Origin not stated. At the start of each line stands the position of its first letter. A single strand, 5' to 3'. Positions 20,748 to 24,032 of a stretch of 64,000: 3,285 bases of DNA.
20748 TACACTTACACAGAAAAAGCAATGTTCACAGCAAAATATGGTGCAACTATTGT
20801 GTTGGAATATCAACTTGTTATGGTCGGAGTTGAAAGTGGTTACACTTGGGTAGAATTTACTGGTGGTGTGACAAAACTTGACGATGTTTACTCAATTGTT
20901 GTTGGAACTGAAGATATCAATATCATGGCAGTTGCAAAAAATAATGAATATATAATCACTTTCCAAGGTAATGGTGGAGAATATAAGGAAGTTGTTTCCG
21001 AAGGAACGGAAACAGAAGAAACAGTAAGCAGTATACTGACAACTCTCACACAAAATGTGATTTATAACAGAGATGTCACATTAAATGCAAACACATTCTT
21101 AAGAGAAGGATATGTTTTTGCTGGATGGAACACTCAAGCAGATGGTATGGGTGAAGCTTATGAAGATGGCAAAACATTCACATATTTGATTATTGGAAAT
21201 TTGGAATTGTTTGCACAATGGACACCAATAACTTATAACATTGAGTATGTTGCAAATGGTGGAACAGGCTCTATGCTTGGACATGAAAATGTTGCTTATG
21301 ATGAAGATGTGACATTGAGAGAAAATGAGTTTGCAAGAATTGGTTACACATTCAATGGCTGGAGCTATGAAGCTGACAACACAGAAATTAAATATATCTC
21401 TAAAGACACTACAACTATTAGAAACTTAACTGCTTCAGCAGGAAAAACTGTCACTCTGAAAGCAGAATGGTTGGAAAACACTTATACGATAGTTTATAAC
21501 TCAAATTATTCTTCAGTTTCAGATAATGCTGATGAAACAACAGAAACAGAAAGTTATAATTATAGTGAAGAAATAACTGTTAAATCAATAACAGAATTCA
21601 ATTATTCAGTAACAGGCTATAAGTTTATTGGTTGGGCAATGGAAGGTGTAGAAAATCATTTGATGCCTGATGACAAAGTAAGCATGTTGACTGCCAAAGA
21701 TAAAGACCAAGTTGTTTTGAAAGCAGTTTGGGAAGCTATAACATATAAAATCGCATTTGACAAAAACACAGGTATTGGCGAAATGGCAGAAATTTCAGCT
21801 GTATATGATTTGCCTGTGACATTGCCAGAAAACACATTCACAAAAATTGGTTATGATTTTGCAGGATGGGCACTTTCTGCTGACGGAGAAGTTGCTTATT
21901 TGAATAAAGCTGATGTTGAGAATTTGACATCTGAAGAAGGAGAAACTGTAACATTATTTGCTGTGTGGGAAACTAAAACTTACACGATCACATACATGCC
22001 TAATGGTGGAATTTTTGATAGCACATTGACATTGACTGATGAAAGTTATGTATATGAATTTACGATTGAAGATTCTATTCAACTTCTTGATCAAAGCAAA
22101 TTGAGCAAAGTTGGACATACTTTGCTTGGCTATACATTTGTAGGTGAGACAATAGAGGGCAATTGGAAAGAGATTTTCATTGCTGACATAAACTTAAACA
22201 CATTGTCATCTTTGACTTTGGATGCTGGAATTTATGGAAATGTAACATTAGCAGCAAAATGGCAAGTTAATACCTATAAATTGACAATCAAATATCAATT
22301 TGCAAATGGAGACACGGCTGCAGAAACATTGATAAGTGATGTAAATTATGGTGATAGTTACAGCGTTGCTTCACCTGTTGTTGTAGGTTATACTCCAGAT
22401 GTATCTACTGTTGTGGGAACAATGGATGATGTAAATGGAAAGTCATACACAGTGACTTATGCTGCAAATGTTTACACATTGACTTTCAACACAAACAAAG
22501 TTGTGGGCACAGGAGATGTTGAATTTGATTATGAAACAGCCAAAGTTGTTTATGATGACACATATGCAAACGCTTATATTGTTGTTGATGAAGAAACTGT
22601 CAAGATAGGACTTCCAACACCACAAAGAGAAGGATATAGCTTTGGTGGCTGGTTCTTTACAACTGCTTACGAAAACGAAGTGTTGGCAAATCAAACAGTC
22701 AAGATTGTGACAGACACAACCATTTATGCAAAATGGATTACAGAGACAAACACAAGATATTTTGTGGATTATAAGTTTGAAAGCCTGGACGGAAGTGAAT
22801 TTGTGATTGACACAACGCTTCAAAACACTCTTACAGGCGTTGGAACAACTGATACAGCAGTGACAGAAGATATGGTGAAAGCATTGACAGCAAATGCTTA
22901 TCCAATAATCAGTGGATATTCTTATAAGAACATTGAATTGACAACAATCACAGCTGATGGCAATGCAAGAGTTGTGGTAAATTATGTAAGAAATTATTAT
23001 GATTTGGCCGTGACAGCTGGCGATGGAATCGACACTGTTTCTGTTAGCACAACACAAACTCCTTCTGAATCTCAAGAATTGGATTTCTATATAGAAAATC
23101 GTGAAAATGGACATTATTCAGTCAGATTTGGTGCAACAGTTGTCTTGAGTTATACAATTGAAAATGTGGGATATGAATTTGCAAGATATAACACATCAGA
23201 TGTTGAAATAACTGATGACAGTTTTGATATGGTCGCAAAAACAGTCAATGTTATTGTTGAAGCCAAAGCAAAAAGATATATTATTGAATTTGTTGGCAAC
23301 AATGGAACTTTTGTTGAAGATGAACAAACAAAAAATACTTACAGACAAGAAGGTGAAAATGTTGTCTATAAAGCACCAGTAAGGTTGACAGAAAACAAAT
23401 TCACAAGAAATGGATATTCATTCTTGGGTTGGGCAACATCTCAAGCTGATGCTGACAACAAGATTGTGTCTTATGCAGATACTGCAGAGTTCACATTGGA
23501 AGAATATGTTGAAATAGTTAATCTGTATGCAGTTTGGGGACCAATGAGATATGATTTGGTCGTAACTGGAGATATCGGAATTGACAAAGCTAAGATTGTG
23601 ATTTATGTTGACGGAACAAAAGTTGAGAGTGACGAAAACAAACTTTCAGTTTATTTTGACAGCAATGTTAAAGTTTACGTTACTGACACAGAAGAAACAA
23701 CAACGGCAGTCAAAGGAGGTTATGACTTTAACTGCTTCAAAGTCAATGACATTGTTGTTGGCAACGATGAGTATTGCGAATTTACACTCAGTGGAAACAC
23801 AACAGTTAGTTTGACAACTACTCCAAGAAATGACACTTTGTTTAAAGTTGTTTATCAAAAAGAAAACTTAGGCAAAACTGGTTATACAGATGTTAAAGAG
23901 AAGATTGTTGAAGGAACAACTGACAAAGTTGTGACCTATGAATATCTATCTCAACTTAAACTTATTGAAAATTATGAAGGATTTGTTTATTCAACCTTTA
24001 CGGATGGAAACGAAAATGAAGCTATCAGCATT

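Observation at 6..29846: One uninterrupted ORF of at least 9,946 codons (29.8 kb), open at the window edge: a giant modular surface protein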

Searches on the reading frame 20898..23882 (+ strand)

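Call 5: search_protein_families(library=pfam, proteins=[window:20898-23882:+], max_evalue=0.01)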
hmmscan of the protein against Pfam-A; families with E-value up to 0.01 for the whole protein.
window:20898-23882:+ (995 aa): 2 families
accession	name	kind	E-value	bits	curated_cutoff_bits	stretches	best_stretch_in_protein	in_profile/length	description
PF09479.16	Flg_new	-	1.5e-39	134.4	27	5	113-179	1-62/65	Listeria-Bacteroides repeat domain (List_Bact_rpt)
PF18998.6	Flg_new_2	-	0.0013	19.1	23.6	0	118-191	5-69/73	Divergent InlB B-repeat domain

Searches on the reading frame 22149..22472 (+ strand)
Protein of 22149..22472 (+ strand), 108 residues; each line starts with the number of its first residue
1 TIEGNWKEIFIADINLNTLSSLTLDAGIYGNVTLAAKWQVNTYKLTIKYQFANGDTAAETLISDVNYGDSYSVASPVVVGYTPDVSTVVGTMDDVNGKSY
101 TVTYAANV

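Call 66: search_protein_families(library=pfam, proteins=[window:22149-22472:+], max_evalue=1)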
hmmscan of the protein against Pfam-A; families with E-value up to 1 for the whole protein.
window:22149-22472:+ (108 aa): 3 families
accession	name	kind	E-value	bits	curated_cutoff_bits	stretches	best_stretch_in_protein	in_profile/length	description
PF17966.7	Muc_B2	-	1.5e-05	25.9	23.5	2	72-107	62-99/100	Muc B2-like domain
PF06458.18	MucBP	-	0.00047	21.3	23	1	44-104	1-60/63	MucBP domain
PF14930.12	Qn_am_d_aII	-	0.15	12.7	27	1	28-57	20-48/107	Quinohemoprotein amine dehydrogenase, alpha subunit domain II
